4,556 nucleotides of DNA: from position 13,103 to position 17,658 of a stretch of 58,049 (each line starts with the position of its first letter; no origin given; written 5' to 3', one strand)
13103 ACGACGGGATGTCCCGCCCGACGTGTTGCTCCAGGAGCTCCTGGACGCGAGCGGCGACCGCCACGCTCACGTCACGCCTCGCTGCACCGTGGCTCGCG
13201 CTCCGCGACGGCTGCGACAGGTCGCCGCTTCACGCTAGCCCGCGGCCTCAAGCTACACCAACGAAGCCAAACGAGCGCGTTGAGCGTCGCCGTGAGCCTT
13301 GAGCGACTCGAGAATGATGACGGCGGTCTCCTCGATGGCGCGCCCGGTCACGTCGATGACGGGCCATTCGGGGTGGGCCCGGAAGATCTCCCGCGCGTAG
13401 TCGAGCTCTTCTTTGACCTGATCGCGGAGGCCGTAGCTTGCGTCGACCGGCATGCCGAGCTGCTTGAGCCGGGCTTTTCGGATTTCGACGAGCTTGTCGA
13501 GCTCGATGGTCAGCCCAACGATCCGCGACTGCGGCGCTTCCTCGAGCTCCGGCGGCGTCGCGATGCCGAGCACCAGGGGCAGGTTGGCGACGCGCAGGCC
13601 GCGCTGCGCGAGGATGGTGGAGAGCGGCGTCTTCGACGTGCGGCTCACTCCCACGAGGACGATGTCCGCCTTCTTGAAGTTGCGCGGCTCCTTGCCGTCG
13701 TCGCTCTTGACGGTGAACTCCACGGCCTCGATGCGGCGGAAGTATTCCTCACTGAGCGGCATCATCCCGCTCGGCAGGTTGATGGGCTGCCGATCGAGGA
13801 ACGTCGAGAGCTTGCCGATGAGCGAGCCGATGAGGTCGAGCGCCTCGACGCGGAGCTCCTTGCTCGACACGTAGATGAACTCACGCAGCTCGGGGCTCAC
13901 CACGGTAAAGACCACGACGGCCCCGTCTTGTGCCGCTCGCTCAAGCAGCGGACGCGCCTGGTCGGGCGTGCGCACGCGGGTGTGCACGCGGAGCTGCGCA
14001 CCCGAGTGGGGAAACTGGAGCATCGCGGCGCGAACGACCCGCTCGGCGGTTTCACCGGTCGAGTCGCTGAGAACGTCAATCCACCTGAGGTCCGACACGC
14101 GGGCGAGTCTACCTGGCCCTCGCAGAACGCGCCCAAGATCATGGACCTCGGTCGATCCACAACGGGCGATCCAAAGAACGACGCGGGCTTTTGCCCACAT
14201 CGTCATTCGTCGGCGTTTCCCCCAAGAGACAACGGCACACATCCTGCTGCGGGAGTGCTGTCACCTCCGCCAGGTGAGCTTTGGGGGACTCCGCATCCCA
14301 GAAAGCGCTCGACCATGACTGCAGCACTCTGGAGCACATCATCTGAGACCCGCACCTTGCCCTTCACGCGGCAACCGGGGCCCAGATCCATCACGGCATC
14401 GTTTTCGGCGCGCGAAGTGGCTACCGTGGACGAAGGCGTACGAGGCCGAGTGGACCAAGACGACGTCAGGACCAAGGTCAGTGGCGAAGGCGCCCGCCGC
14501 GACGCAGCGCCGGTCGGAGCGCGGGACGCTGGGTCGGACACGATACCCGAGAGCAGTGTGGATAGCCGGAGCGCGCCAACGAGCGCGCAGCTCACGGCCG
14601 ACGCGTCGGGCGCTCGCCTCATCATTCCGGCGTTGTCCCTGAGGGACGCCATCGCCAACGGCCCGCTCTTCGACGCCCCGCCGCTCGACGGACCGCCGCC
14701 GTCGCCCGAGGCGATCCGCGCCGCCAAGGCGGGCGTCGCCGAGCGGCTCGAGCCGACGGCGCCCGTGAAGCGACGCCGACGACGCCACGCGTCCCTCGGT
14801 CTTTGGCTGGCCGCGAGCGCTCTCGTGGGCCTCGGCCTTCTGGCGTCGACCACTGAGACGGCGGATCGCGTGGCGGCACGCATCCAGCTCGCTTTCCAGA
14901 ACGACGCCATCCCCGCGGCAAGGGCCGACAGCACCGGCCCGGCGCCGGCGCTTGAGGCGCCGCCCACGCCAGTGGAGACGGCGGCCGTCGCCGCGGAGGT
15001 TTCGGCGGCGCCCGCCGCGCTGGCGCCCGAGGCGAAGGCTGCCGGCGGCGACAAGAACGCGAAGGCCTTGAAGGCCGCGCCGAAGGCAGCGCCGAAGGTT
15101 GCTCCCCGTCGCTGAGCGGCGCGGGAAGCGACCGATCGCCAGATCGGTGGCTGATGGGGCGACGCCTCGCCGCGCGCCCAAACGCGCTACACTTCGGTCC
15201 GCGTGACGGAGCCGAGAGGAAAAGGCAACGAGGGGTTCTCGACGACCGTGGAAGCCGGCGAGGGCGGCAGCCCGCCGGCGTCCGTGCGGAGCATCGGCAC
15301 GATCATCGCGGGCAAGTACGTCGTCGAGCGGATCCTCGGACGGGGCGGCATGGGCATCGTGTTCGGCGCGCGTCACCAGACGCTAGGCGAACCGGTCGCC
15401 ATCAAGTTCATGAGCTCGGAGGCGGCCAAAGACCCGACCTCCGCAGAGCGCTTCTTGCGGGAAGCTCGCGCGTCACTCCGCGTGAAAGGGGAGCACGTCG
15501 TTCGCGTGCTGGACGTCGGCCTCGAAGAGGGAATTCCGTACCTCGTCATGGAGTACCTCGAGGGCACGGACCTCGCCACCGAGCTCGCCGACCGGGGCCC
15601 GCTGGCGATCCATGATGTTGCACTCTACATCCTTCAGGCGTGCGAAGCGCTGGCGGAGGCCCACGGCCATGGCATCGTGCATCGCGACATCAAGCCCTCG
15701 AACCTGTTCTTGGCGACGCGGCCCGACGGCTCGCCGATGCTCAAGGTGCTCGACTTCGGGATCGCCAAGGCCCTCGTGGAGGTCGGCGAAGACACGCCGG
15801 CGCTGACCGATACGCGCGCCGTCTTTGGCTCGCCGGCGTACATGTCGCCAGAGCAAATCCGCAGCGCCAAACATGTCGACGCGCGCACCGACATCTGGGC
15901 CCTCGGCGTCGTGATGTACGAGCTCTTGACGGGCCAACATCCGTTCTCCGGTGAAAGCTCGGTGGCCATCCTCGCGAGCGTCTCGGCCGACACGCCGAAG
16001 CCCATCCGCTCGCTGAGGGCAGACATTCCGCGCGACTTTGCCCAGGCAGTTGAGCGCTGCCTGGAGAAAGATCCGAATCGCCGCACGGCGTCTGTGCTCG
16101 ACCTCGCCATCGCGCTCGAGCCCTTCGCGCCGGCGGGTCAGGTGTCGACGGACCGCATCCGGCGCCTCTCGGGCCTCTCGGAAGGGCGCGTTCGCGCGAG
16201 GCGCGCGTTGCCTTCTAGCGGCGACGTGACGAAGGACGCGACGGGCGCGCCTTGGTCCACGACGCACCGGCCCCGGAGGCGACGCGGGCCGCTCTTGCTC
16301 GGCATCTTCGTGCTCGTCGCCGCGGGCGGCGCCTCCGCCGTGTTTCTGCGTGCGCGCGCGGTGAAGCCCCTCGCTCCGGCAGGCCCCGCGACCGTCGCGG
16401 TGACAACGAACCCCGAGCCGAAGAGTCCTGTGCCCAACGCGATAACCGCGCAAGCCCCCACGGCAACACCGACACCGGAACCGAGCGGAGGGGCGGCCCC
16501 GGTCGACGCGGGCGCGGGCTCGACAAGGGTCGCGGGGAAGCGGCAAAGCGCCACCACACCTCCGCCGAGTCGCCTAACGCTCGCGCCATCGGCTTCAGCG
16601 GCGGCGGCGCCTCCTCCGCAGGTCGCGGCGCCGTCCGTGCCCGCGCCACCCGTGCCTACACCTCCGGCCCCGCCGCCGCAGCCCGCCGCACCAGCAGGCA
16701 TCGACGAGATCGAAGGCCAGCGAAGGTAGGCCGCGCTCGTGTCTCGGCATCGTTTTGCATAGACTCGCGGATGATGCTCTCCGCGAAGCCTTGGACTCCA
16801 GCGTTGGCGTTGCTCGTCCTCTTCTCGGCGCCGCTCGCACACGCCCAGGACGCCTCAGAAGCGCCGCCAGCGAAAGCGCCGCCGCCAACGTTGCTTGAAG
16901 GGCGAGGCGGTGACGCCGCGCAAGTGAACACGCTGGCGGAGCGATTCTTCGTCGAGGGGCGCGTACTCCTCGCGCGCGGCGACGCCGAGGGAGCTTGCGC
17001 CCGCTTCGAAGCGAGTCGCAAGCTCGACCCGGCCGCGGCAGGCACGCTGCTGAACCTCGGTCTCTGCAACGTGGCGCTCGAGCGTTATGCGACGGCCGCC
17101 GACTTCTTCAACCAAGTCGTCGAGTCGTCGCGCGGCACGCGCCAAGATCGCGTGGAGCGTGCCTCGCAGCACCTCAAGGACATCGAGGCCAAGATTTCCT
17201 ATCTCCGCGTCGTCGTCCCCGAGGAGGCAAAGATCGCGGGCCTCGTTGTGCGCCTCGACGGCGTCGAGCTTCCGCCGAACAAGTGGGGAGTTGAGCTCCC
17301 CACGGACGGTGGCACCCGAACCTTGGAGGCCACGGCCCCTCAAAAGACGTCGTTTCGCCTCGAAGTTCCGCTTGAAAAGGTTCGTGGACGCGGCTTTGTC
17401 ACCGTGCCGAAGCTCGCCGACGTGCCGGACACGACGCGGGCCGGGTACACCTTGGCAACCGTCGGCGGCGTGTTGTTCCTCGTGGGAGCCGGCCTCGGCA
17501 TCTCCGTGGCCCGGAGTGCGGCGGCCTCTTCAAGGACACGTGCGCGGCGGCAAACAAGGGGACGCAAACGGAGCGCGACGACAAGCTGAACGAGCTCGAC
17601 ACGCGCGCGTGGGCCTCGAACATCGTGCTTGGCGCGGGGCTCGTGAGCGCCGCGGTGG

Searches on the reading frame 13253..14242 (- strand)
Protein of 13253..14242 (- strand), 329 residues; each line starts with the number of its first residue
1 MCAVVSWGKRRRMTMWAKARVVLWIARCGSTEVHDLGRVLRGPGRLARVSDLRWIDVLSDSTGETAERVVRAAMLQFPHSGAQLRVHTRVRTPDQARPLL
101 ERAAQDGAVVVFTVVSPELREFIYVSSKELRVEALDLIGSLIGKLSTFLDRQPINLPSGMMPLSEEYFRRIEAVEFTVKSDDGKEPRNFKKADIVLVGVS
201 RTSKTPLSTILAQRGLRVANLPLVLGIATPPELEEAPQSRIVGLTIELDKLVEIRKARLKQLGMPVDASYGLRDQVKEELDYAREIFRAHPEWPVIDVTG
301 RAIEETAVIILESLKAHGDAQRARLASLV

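Call 49: search_protein_families(library=pfam, proteins=[window:13253-14242:-], max_evalue=0.00001)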
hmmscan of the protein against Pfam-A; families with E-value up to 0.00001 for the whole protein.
window:13253-14242:- (329 aa): 1 family
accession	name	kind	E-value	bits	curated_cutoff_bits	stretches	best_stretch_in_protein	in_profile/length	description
PF03618.20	Kinase-PPPase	-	6.8e-87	291.8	23.5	1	57-311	3-256/256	Kinase/pyrophosphorylase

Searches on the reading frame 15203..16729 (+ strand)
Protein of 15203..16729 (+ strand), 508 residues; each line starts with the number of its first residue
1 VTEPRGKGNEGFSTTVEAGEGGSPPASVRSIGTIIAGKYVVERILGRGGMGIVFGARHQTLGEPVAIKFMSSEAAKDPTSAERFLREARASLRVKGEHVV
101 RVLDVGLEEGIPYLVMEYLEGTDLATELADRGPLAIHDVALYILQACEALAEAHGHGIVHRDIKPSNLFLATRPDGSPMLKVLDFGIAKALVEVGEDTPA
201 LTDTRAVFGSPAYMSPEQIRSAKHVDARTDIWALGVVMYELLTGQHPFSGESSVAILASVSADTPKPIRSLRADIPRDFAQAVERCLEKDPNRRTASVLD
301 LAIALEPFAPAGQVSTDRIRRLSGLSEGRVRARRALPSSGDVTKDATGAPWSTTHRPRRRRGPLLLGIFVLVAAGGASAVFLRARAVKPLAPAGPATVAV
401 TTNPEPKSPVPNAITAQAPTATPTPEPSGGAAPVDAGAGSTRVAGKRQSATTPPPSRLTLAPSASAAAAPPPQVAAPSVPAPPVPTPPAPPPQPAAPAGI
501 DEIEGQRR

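Call 49: search_protein_families(library=pfam, proteins=[window:15203-16729:+], max_evalue=0.00001)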
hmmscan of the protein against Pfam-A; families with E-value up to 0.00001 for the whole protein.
window:15203-16729:+ (508 aa): 4 families
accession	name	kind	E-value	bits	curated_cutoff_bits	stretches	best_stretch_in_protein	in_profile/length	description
PF00069.31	Pkinase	-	9.4e-52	176.4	31.7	1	39-295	1-252/263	Protein kinase domain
PF07714.23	PK_Tyr_Ser-Thr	-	7.6e-33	114.3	23.1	1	42-295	4-249/258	Protein tyrosine and serine/threonine kinase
PF01636.29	APH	-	6.9e-07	29.7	23.2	0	79-132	32-86/239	Phosphotransferase enzyme family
PF14531.12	Kinase-like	-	2.4e-06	27.4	25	0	130-257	138-260/289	Kinase-like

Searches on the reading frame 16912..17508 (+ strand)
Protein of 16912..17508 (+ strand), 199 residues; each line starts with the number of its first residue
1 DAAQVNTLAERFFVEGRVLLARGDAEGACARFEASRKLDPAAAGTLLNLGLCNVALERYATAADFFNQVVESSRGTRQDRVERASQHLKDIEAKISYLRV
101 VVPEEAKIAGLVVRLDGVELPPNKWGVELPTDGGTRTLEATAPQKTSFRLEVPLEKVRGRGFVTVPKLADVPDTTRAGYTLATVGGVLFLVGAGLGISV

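Call 51: search_protein_families(library=pfam, proteins=[window:16912-17508:+], max_evalue=0.001)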
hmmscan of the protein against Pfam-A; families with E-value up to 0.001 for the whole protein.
window:16912-17508:+ (199 aa): 5 families
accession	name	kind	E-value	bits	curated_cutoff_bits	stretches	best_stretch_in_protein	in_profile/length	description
PF13432.12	TPR_16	-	9.2e-08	32.8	32.7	1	15-73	3-61/65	Tetratricopeptide repeat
PF07719.23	TPR_2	-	2.1e-05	24.7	27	0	45-71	3-29/34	Tetratricopeptide repeat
PF13424.12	TPR_12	-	0.00013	22.5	30.1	1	16-72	10-74/77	Tetratricopeptide repeat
PF14559.12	TPR_19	-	0.0004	21.1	25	1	19-74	1-56/68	Tetratricopeptide repeat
PF13174.12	TPR_6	-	0.00089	20.2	26.3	0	46-71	3-28/33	Tetratricopeptide repeat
